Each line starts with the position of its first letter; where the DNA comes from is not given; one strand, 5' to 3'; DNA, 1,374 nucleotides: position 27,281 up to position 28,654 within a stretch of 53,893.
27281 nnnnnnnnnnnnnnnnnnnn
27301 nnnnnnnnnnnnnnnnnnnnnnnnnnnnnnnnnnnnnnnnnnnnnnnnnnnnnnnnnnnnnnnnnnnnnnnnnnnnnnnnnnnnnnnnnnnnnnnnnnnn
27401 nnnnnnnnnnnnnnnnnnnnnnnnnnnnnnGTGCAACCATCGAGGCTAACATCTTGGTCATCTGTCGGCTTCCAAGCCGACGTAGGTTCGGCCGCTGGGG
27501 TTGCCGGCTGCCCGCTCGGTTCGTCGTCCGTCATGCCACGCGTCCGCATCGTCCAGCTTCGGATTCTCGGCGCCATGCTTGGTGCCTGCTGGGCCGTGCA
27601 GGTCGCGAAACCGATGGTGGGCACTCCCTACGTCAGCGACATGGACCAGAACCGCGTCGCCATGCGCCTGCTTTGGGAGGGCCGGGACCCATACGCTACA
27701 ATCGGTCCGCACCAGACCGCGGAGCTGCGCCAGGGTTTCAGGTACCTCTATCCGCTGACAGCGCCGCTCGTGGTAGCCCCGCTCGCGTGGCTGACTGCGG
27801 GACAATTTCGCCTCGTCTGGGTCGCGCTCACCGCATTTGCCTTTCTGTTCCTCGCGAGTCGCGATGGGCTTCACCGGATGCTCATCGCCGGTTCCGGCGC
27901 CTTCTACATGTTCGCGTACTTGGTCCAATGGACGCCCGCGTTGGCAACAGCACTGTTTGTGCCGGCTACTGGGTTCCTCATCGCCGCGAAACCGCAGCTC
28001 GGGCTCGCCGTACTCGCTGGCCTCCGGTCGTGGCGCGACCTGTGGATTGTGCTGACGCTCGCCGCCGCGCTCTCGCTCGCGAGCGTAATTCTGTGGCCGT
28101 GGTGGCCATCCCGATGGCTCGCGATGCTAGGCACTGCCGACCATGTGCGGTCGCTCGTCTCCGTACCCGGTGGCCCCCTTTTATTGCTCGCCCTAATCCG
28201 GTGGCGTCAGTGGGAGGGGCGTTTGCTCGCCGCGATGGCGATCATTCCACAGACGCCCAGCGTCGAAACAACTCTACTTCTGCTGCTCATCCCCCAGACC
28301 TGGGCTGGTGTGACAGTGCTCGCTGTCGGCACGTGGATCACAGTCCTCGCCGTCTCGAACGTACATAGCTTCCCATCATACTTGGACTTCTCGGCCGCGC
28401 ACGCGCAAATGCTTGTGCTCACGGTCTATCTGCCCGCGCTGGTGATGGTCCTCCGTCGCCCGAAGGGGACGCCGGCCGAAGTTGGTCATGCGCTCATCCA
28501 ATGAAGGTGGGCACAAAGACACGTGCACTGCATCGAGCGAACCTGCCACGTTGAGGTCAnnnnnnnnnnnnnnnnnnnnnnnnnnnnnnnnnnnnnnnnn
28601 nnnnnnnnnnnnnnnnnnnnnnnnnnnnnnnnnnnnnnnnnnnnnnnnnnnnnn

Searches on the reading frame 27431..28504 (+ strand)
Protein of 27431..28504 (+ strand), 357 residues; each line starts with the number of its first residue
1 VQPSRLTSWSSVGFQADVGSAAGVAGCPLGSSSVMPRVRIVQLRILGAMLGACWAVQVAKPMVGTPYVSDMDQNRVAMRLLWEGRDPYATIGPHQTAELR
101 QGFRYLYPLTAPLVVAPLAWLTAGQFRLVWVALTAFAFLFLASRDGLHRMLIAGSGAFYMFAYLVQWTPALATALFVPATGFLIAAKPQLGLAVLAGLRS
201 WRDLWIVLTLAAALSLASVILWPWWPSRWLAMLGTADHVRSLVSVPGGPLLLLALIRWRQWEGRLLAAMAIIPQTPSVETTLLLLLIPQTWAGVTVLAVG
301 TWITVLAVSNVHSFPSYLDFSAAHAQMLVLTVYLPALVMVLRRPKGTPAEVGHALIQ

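Call 11: search_protein_families(library=pfam, proteins=[window:27431-28504:+], max_evalue=0.01)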
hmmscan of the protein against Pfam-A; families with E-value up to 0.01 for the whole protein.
window:27431-28504:+ (357 aa): 0 families

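Call 54: search_protein_families(library=pfam, proteins=[window:27431-28504:+], max_evalue=1)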
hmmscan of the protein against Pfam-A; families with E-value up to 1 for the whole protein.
window:27431-28504:+ (357 aa): 1 family
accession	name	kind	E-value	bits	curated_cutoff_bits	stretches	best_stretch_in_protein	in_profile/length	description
PF09594.16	GT87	-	0.57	10.3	25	1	252-345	88-186/237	Glycosyltransferase family 87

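Call 55: search_protein_families(library=pfam, proteins=[window:27454-28368:+], max_evalue=0.01)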
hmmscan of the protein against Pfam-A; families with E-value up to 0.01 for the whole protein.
window:27454-28368:+ (304 aa): 0 families
